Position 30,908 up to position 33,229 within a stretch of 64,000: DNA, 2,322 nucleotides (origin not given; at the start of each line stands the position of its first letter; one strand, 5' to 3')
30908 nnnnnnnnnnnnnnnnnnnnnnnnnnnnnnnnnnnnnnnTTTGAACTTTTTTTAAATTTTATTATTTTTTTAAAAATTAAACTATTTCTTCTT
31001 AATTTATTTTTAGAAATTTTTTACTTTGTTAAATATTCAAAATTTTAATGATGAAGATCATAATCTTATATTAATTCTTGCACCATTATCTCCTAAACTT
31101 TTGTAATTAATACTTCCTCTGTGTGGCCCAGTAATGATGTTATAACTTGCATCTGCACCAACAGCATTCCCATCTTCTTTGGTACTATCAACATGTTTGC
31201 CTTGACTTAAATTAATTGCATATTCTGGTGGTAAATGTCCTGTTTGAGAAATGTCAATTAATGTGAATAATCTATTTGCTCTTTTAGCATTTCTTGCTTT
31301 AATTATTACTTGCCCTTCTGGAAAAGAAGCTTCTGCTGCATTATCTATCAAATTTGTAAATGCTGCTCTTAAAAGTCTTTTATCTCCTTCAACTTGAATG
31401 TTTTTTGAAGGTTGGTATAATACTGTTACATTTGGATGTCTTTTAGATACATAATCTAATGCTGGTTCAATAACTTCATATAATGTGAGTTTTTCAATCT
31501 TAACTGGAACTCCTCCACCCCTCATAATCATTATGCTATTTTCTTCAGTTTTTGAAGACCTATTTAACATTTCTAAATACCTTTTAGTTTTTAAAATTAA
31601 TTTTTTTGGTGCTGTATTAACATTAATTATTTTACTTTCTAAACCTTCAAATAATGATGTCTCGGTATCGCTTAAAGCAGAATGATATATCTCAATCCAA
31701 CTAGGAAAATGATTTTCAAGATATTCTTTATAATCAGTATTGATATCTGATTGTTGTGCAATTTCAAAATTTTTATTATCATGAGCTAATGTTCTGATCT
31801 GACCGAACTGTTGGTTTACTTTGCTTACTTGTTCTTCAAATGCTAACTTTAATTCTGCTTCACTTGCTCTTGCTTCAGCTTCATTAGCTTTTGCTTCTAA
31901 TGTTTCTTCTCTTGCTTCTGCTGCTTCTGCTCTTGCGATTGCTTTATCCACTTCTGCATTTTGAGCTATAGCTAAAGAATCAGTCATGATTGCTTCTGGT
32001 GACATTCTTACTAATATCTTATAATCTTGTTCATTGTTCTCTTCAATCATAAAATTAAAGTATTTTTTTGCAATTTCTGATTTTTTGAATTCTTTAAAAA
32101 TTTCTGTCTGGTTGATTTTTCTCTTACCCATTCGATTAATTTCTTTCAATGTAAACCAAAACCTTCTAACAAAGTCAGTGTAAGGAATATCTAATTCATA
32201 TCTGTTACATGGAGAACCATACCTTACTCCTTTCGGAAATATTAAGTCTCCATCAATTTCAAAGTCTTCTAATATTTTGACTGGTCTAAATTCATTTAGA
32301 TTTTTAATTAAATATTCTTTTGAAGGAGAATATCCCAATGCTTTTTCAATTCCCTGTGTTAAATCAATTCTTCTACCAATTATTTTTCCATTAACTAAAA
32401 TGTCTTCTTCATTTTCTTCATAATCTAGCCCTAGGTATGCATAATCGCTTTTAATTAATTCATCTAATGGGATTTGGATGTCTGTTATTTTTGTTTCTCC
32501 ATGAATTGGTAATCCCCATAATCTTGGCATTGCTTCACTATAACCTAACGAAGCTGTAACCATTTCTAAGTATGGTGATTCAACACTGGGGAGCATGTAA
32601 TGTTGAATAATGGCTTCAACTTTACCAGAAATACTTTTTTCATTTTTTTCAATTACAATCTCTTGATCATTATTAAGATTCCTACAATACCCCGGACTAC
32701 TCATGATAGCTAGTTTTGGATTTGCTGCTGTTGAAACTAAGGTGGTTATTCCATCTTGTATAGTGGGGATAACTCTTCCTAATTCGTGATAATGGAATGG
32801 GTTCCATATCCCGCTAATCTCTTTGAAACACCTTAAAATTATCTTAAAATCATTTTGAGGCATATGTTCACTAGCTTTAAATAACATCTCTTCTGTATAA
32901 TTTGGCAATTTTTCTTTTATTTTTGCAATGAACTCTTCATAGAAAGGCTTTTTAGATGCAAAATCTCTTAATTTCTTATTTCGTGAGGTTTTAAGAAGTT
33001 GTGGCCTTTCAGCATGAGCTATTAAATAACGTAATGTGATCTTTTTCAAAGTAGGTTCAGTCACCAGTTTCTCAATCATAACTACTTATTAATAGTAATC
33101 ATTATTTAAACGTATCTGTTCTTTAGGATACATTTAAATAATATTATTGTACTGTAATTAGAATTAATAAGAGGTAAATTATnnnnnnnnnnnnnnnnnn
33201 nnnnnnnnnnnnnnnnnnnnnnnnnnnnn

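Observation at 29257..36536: Paralogous membrane-anchored surface proteins bracket a five-gene cassette (unknown 216-aa protein, GHKL-like ATPase, PaaK/CapK-like ligase, alpha/beta hydrolase)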

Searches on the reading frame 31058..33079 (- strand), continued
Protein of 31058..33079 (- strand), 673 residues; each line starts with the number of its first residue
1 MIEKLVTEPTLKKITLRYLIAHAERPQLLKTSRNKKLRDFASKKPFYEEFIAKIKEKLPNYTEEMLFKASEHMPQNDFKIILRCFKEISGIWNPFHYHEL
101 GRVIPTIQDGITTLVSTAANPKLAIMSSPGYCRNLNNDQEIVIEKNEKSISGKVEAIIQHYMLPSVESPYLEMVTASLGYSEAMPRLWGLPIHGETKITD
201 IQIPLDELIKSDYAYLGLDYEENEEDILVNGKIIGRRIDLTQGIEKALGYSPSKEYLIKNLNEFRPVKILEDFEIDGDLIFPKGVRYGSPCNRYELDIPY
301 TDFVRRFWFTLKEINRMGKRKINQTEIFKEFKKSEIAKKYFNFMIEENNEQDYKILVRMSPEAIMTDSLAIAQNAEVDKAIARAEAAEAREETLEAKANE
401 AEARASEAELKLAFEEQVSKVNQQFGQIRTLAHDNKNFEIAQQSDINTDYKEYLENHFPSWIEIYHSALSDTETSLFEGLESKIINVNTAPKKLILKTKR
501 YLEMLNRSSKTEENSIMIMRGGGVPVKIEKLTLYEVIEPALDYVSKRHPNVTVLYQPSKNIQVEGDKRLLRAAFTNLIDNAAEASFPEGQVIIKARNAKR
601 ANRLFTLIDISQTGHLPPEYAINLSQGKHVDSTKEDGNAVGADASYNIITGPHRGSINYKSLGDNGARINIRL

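Call 93: search_protein_families(library=pfam, proteins=[L011:5939-6649:-, L011:6899-7366:+, L011:12544-13089:+, L011:13119-15035:-, L011:15138-15941:+, L014:6559-7341:+, L014:5993-6301:+, L014:14188-14640:+, L019:1226-2056:-, L019:642-1259:-], max_evalue=0.01)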
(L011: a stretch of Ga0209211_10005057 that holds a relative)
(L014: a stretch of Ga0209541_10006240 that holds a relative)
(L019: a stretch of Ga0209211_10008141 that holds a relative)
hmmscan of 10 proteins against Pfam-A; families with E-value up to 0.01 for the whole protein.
L011:5939-6649:- (236 aa): 2 families
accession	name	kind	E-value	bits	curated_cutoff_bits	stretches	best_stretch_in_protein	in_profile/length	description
PF04493.20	Endonuclease_5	-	7.7e-48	163.2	23.4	1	12-196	2-198/198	Endonuclease V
PF02772.21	S-AdoMet_synt_M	-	0.0073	16.9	29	0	185-221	20-53/120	S-adenosylmethionine synthetase, central domain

L011:6899-7366:+ (155 aa): 0 families

L011:12544-13089:+ (181 aa): 0 families

L011:13119-15035:- (638 aa): 1 family
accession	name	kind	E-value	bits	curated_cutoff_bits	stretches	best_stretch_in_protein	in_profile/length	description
PF02518.31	HATPase_c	-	2.7e-06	28.2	26.4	1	509-633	3-107/111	Histidine kinase-, DNA gyrase B-, and HSP90-like ATPase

L011:15138-15941:+ (267 aa): 2 families
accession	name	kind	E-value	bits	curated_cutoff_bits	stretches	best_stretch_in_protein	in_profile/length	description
PF05670.18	NFACT-R_1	-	1e-32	113.4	29.8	1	81-190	1-112/112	NFACT protein RNA binding domain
PF05833.16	NFACT_N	-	2.5e-07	30.3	31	1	7-64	367-424/456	NFACT N-terminal and middle domains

L014:6559-7341:+ (260 aa): 4 families
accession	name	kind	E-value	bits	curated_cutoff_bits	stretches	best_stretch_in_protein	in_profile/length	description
PF07541.17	EIF_2_alpha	-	5e-17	62.4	22.8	1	121-228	1-114/114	Eukaryotic translation initiation factor 2 alpha subunit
PF00575.29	S1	-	2.4e-09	37.9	22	1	9-83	2-74/74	S1 RNA binding domain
PF10447.15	EXOSC1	-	0.00097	20.3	21.2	0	9-47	2-43/112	Exosome component EXOSC1/CSL4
PF09205.15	DUF1955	-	0.0043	17.3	26.4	0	53-123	65-133/159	Domain of unknown function (DUF1955)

L014:5993-6301:+ (102 aa): 3 families
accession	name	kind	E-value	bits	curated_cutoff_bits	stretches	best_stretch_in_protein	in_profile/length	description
PF00935.25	Ribosomal_L44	-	5.8e-12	46.3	25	1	16-101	1-75/76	Ribosomal protein L44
PF23499.1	YnfU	-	0.00015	22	27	0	5-23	13-31/49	YnfU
PF25205.1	DUF7835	-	0.0089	16.3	27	0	5-25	9-29/66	Domain of unknown function (DUF7835)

L014:14188-14640:+ (150 aa): 2 families
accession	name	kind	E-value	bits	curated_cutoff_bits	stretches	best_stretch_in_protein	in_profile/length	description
PF08069.17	Ribosomal_S13_N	-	1e-22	80.4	25.4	1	1-59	1-60/60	Ribosomal S13/S15 N-terminal domain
PF00312.27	Ribosomal_S15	-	2.3e-10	40.9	31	1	72-146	3-79/81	Ribosomal protein S15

L019:1226-2056:- (276 aa): 1 family
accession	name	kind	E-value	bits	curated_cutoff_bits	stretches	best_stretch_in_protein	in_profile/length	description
PF05681.19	Fumerase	-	2.4e-80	270.2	25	1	6-272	3-268/270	Fumarate hydratase (Fumerase)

L019:642-1259:- (205 aa): 1 family
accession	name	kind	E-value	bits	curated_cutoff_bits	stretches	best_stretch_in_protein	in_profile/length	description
PF05683.17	Fumerase_C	-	2.2e-44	151.7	22.2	1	6-185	26-204/205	Fumarase C-terminus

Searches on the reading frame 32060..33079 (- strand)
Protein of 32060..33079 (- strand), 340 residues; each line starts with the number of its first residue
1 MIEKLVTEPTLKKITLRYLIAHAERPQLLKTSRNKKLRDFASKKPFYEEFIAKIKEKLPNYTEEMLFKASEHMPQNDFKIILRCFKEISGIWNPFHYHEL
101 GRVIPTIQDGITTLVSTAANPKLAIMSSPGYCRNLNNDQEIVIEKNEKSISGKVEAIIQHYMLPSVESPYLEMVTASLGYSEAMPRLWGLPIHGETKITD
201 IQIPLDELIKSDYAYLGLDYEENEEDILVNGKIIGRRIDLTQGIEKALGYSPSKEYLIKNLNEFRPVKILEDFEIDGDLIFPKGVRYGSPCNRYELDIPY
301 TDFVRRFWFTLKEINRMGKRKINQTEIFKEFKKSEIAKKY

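Call 71: search_solved_structures(query=A7, max_evalue=10, show_alignments=1)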
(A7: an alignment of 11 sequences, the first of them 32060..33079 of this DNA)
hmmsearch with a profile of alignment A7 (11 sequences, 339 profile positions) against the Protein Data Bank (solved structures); distinct sequences matched with E-value up to 10: 1.
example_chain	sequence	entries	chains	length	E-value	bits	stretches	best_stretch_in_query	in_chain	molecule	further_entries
3srt_A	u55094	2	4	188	1.3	11.3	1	200-287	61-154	Maltose O-acetyltransferase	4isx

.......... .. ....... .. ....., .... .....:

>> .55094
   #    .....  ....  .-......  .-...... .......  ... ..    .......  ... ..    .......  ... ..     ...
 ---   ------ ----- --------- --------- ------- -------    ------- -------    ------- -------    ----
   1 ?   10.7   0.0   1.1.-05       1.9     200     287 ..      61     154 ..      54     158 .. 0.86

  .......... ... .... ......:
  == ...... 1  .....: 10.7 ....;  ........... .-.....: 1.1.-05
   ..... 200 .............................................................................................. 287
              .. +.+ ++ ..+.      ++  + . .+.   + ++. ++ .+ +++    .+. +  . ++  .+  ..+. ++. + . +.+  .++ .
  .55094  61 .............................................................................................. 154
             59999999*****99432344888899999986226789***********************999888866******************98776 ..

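Call 72: search_protein_families(library=pfam, alignment_id=A7, max_evalue=0.1)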
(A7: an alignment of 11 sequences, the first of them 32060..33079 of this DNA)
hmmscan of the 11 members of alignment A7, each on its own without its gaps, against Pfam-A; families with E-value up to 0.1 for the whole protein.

A. member 1, window:32060-33079:- (340 aa): 0 families

B. families by the number of members that match (of 11 scanned): 3 families
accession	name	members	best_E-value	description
PF22820.2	TcaA_3rd_4th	1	0.0021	TcaA protein 3rd/4th domain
PF25100.1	DUF7809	1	0.028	Domain of unknown function (DUF7809)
PF21467.3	BetaGal_gal-bd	1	0.044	Beta-galactosidase, galactose-binding domain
